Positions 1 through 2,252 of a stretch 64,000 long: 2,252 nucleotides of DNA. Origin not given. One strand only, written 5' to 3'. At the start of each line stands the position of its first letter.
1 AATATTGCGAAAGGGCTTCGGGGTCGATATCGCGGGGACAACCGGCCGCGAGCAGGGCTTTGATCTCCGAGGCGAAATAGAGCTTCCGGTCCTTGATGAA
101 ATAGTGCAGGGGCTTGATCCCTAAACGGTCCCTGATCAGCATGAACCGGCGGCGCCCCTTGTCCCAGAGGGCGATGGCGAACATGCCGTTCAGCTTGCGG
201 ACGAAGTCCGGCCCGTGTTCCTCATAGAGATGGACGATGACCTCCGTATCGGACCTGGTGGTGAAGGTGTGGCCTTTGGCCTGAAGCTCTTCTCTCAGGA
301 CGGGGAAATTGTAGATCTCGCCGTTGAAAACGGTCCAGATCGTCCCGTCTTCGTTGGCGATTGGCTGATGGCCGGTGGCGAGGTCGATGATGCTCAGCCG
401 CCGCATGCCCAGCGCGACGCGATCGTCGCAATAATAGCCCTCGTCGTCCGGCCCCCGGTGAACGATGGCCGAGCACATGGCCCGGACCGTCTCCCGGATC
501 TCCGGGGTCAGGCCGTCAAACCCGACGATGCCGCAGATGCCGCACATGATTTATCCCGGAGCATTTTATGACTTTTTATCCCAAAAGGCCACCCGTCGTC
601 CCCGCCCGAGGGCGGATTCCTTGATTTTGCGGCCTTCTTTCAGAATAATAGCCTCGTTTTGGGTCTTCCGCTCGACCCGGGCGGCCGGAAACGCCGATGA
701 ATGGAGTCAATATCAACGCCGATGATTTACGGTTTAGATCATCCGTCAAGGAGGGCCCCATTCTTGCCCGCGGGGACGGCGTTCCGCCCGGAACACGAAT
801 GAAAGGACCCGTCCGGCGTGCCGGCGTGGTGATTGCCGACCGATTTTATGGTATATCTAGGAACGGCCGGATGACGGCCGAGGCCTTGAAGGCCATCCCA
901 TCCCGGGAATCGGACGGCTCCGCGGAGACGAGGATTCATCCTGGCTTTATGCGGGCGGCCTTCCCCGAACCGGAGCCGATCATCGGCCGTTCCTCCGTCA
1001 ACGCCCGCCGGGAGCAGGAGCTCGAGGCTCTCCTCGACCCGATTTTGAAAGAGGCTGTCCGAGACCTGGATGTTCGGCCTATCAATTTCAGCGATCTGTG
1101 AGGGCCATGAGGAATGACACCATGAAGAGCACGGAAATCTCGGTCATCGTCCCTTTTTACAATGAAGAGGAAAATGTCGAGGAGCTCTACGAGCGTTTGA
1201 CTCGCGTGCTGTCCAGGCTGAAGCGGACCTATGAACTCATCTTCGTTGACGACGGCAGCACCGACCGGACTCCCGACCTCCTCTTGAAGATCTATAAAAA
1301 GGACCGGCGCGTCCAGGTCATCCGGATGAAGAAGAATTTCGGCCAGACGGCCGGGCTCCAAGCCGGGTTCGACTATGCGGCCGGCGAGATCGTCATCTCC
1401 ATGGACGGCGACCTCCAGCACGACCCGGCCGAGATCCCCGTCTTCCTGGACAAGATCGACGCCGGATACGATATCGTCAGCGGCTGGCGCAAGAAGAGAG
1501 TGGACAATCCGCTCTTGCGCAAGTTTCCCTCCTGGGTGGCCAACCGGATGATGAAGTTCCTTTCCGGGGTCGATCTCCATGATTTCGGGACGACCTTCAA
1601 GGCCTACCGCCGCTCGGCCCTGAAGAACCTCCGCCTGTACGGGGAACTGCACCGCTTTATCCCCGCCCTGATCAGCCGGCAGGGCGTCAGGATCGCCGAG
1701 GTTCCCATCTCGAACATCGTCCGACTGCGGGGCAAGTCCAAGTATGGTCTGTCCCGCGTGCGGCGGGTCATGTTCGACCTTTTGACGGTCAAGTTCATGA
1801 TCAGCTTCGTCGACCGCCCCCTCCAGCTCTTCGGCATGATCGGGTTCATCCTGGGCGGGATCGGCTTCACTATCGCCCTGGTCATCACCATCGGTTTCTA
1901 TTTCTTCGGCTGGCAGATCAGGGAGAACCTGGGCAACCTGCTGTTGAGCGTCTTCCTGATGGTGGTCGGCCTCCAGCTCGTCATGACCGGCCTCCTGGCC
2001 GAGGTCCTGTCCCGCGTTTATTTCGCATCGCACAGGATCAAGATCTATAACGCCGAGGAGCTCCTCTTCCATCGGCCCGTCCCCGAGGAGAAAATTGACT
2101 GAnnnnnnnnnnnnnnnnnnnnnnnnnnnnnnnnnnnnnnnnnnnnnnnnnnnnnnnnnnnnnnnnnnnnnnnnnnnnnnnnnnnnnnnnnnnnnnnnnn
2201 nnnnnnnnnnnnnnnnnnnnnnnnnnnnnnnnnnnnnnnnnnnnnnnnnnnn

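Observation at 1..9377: Lipid-linked-sugar glycosylation locus: two DPM1/ArnC-like GT2s plus a large GT-C (PMT/ArnT-like) transferase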

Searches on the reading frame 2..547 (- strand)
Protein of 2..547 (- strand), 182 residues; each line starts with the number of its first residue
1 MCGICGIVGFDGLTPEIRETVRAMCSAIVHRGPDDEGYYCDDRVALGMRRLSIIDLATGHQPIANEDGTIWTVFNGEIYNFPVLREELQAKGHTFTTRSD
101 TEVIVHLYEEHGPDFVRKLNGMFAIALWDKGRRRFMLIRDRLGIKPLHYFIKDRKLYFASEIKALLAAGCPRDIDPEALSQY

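Call 12: search_protein_families(library=pfam, proteins=[window:2-547:-], max_evalue=0.01)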
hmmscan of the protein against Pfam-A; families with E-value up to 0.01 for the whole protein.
window:2-547:- (182 aa): 3 families
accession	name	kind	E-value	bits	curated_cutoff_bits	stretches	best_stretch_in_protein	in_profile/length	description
PF13537.11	GATase_7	-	3.1e-49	166.5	25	1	49-167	2-123/123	Glutamine amidotransferase domain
PF13522.11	GATase_6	-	1.8e-45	154.6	27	1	33-161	1-130/130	Glutamine amidotransferase domain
PF12481.13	DUF3700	-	0.0021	18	27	1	69-173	76-183/228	Aluminium induced protein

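Call 13: search_protein_families(library=ncbifam, proteins=[window:2-547:-], max_evalue=0.01)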
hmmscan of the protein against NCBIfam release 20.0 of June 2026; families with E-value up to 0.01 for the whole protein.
window:2-547:- (182 aa): 8 families
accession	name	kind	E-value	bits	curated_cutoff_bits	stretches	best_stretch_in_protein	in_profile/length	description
TIGR01536.1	asn_synth_AEB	equivalog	3.9e-69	234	267.1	1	2-181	1-183/517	asparagine synthase (glutamine-hydrolyzing)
TIGR03108.1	eps_aminotran_1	hypoth_equivalog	3.6e-68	230.8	816.9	1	1-182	1-184/628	XrtA/PEP-CTERM system amidotransferase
TIGR03104.1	trio_amidotrans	equivalog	7.6e-58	196.1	570.1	1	1-182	1-183/589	N-acetylglutaminylglutamine amidotransferase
NF006949.0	PRK09431.1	equivalog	1.4e-56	192.2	499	1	1-167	1-167/554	asparagine synthase B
NF033535.1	lass_lactam_cya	exception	1.2e-31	110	525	1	1-182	1-183/668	lasso peptide isopeptide bond-forming cyclase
NF001484.0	PRK00331.1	subfamily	8.3e-14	50.9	381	1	62-167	87-200/601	isomerizing glutamine--fructose-6-phosphate transaminase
TIGR01134.1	purF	equivalog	4.4e-13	49.4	350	1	60-179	84-214/432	amidophosphoribosyltransferase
TIGR01135.1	glmS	equivalog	1.6e-12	46.7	418.05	1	62-168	86-200/607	glutamine--fructose-6-phosphate transaminase (isomerizing)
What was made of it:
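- Checked: asnB-type amidotransferase: GATase_7 E 3e-49, TIGR01536 E 4e-69 (calls 12, 13).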

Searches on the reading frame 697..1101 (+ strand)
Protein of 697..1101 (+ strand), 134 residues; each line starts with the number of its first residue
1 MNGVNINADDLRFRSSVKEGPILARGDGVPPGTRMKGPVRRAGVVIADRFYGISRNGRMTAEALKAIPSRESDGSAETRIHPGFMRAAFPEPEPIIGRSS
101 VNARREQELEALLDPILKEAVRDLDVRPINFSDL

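Call 12: search_protein_families(library=pfam, proteins=[window:697-1101:+], max_evalue=0.01)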
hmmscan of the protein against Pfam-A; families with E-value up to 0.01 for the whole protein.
window:697-1101:+ (134 aa): 1 family
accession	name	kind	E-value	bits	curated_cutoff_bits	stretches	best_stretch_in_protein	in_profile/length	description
PF04794.17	YdjC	-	2.5e-08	34.5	29.7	1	36-122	179-265/266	YdjC-like protein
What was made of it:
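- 697..1101 (+): Remnant (pseudogene) of a YdjC/HpnK-family deacetylase gene. About the first 20 and the last 95 codons are kept. The 168 codons in between, which carry both conserved His residues, are replaced by 20 unrelated codons. The net loss is 148 codons, in frame. Pfam YdjC profile positions 179-265 of 266 only (call 12).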

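Call 13: search_protein_families(library=ncbifam, proteins=[window:697-1101:+], max_evalue=0.01)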
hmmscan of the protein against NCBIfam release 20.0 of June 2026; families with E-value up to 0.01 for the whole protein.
window:697-1101:+ (134 aa): 2 families
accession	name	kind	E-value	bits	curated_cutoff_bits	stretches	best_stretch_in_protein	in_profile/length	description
TIGR03473.1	HpnK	hypoth_equivalog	1.9e-12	47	232.6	1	34-134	187-281/283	hopanoid biosynthesis-associated protein HpnK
NF002559.0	PRK02134.1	equivalog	0.0014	18.3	227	1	45-134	167-249/249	chitin disaccharide deacetylase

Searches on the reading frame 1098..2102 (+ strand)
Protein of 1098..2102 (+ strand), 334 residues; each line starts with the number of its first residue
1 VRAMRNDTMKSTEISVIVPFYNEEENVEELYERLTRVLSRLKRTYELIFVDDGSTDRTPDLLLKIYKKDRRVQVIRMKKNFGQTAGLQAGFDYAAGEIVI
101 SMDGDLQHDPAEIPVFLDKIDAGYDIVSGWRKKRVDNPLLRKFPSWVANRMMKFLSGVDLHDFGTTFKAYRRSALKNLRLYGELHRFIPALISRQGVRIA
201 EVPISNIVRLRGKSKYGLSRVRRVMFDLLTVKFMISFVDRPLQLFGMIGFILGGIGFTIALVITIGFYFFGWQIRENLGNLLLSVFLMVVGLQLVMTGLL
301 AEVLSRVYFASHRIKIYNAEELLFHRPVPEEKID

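Call 12: search_protein_families(library=pfam, proteins=[window:1098-2102:+], max_evalue=0.01)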
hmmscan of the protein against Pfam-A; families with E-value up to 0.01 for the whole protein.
window:1098-2102:+ (334 aa): 2 families
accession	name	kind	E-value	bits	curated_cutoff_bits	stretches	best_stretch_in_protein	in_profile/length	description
PF00535.33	Glycos_transf_2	-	1.8e-37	129.3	23.3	1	15-178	1-167/168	Glycosyl transferase family 2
PF10111.15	Glyco_tranf_2_2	-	3.2e-09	37.1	27.3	1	15-106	1-92/276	Glycosyltransferase like family 2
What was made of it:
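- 1098..2102 (+): GT2a, a polyprenyl-phosphate glycosyltransferase of the ArnC/GtrB/DPMS type. It has a GT-A domain and C-terminal membrane helices. The start may be the ATG at 1122. It is the presumed donor synthase for the GT-C. PF00535 (call 12).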

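Call 13: search_protein_families(library=ncbifam, proteins=[window:1098-2102:+], max_evalue=0.01)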
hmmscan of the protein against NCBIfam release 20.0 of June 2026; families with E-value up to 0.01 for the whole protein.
window:1098-2102:+ (334 aa): 24 families
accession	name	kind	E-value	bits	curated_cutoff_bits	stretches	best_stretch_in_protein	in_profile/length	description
NF007986.1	PRK10714.1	equivalog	2.8e-57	194.1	529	1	12-309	6-298/316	undecaprenyl-phosphate 4-deoxy-4-formamido-L-arabinose transferase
NF047588.1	GlcsyltransPgfSStrep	equivalog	5.1e-53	180.3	500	1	13-313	2-296/308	glycosyltransferase PgfS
TIGR04182.1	glyco_TIGR04182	equivalog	7.1e-22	78.1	325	1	13-306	1-284/293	S-layer glycoprotein N-glycosyltransferase AglJ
TIGR03937.1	PgaC_IcaA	equivalog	5e-19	68.5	422.3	1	7-110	40-140/407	poly-beta-1,6-N-acetyl-D-glucosamine synthase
NF041391.1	DPhHxTase_Halo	equivalog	1.1e-13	50.7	375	1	21-179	4-154/213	dolichyl-phosphate hexose transferase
NF047683.1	TeichurnBiosyTuaG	equivalog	2e-13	50.6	400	1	10-109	4-100/252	teichuronic acid biosynthesis protein TuaG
NF041875.1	EPS_EpsD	equivalog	4.4e-12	46.1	370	1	14-125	1-109/325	exopolysaccharide biosynthesis glycosyltransferase EpsD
TIGR04283.1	glyco_like_mftF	equivalog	3.2e-11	43.2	182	1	14-108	1-85/221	TIGR04283 family arsenosugar biosynthesis glycosyltransferase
TIGR03965.1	mycofact_glyco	equivalog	3.3e-11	42.7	280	1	11-109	73-168/467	mycofactocin biosynthesis glycosyltransferase MftF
NF058614.1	PPMAGASynPpgS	equivalog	4.1e-11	42.7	370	1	15-207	3-197/226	polyprenyl-phospho-N-acetylgalactosaminyl synthase PpgS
NF007482.0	PRK10073.1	equivalog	4.4e-11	42.4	423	1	10-109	4-99/334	glycosyltransferase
NF050050.1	ProtGlycPglI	equivalog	3.9e-09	36.3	500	1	13-129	3-117/306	GalNAc(5)-diNAcBac-PP-undecaprenol beta-1,3-glucosyltransferase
NF053739.1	GlytfEpsEBac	equivalog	4.6e-09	35.6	450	1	14-105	3-92/265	glycosyltransferase EpsE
TIGR04242.1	nodulat_NodC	equivalog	6.4e-09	35.2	550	1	10-109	46-145/395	chitooligosaccharide synthase NodC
NF045692.1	OglycostaseCruG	equivalog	2.9e-08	33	600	1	10-128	39-161/386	2'-O-glycosyltransferase CruG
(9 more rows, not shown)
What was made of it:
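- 1098..2102 (+): ArnC model NF007986 scores 194 bits against a cut-off of 529; PgfS scores 180 bits (call 13).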

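Call 43: search_solved_structures(query=window:1098-2102:+, max_evalue=0.001)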
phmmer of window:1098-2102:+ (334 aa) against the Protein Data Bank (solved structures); distinct sequences matched with E-value up to 0.001: 22.
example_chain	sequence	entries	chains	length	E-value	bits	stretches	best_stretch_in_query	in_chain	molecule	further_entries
9hwj_A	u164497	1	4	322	8.2e-51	176.5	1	13-310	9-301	Undecaprenyl-phosphate 4-deoxy-4-formamido-L-arabinose transferase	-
9bhc_C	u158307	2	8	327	1.4e-50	175.7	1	12-327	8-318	Undecaprenyl-phosphate 4-deoxy-4-formamido-L-arabinose transferase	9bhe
8vxh_A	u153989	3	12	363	1.9e-50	175.4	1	12-327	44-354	Undecaprenyl-phosphate 4-deoxy-4-formamido-L-arabinose transferase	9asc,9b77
5eke_A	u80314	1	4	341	7.7e-41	143.8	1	11-332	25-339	Uncharacterized glycosyltransferase sll0501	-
5ekp_C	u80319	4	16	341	9.2e-41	143.5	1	11-332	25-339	Uncharacterized glycosyltransferase sll0501 | Glycosyltransferase sll0501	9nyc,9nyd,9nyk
9nye_A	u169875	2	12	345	9.6e-41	143.5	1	11-332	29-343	Glycosyltransferase sll0501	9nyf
5mlz_A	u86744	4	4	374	4.4e-25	92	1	9-247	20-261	Dolichol monophosphate mannose synthase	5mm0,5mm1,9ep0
5hea_A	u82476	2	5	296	9.2e-10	41.7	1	14-105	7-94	Putative glycosyltransferase (GalT1)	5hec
6p61_A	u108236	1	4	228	1.8e-08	37.4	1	9-106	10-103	Glycosyltransferase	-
3bcv_A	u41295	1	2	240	4.9e-06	29.4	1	13-107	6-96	Putative glycosyltransferase protein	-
5tze_C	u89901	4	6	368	1.4e-05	27.9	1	14-106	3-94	Glycosyl transferase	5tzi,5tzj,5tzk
5tz8_A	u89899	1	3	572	2.8e-05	26.9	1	14-106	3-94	Glycosyl transferase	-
2z87_A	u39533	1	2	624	7e-05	25.6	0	13-130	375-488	Chondroitin synthase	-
2z86_A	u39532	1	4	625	7e-05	25.6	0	13-130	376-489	Chondroitin synthase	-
8bz8_A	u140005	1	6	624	0.00017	24.4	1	9-110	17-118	Glycosyltransferase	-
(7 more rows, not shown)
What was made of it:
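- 1098..2102 (+): Full-length match to solved ArnC (E 8e-51) and GtrB sll0501 (E 8e-41) (call 43).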
